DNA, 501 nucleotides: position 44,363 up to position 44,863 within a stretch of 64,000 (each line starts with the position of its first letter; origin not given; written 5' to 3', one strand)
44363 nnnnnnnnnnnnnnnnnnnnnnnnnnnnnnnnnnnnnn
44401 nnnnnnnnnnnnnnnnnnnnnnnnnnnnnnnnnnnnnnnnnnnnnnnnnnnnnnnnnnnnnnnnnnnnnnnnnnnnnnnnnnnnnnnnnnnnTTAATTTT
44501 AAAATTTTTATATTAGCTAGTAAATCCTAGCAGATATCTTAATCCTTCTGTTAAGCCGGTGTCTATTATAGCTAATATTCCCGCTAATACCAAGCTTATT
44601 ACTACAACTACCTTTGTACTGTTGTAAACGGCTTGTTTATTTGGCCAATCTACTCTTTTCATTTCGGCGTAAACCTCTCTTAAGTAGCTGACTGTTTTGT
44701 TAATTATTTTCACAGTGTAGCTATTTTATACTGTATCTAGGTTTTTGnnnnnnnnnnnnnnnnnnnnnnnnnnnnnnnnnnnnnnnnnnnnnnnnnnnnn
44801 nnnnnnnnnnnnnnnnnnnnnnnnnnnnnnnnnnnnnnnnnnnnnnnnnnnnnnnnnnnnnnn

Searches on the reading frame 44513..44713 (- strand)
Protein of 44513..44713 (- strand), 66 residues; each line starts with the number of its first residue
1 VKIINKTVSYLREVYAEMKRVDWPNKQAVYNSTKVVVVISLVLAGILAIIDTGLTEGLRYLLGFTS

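Call 4: search_protein_families(library=pfam, proteins=[window:44513-44713:-], max_evalue=0.01)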
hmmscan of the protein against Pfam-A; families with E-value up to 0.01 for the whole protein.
window:44513-44713:- (66 aa): 1 family
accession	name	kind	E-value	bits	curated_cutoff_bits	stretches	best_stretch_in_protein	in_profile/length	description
PF00584.25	SecE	-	1.1e-17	64.1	22.7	1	9-62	2-55/55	SecE/Sec61-gamma subunits of protein translocation complex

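Call 5: search_protein_families(library=ncbifam, proteins=[window:44513-44713:-], max_evalue=0.01)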
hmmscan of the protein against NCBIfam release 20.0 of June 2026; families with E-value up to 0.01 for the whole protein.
window:44513-44713:- (66 aa): 11 families
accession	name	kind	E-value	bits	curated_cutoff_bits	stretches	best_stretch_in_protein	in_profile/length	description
TIGR00964.1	secE_bact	equivalog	1.8e-14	53.3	27.55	1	8-62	2-56/57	preprotein translocase subunit SecE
NF005783.0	PRK07597.9-4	equivalog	9.6e-09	35.6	127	1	3-61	48-106/109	preprotein translocase subunit SecE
NF004379.0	PRK05740.2-5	equivalog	3.2e-07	30.2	150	1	8-63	69-124/127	preprotein translocase subunit SecE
NF005782.0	PRK07597.9-1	equivalog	5e-07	30.3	201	1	9-56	110-157/164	preprotein translocase subunit SecE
NF004372.0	PRK05740.1-2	equivalog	7.7e-07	29.3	134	1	6-56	65-115/123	preprotein translocase subunit SecE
NF004371.0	PRK05740.1-1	equivalog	7.9e-07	29.3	109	1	6-55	66-115/126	preprotein translocase subunit SecE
NF004378.0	PRK05740.2-4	equivalog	6.9e-06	26.3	171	1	8-54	67-113/122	preprotein translocase subunit SecE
NF004374.0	PRK05740.1-5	equivalog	1.4e-05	25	180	1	6-55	67-116/127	preprotein translocase subunit SecE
NF004373.0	PRK05740.1-3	equivalog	1.4e-05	24.9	154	1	8-63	95-150/150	preprotein translocase subunit SecE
NF004376.0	PRK05740.2-1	equivalog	0.00028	20.8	162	1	6-52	78-124/138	preprotein translocase subunit SecE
NF004375.0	PRK05740.1-6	equivalog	0.00063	19.9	177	1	7-51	79-123/136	preprotein translocase subunit SecE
